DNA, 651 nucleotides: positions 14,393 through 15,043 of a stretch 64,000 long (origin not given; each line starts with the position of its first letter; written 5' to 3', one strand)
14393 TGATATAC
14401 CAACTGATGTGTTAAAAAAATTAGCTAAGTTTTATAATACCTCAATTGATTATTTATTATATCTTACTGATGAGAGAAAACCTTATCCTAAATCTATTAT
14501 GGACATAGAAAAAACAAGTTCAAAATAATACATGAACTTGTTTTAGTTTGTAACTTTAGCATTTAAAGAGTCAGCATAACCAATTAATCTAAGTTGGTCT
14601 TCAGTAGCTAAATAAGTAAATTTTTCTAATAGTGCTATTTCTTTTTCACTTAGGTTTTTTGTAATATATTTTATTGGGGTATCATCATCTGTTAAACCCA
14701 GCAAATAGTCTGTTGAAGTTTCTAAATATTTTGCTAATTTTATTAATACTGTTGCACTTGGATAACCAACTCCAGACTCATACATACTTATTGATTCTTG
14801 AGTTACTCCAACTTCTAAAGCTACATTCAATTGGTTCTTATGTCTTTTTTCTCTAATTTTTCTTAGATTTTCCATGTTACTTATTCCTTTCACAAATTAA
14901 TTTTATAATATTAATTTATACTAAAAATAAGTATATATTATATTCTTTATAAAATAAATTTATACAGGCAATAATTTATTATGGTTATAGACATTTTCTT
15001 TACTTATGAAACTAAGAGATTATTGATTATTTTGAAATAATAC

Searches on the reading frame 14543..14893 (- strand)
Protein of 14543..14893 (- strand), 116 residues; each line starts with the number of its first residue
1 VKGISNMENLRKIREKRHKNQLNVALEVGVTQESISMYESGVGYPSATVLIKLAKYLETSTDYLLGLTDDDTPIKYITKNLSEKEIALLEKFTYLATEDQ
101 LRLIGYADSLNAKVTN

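Call 8: search_protein_families(library=pfam, proteins=[window:14543-14893:-])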
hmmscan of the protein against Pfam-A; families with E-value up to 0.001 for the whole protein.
window:14543-14893:- (116 aa): 3 families
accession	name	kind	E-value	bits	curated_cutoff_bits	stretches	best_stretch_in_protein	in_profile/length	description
PF01381.28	HTH_3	-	1.9e-14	53.9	23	1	10-64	1-55/55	Helix-turn-helix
PF12844.13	HTH_19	-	2e-12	47.3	30.2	1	8-67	2-61/64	Helix-turn-helix domain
PF13560.12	HTH_31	-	6.7e-05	23.6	27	1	10-62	6-59/64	Helix-turn-helix domain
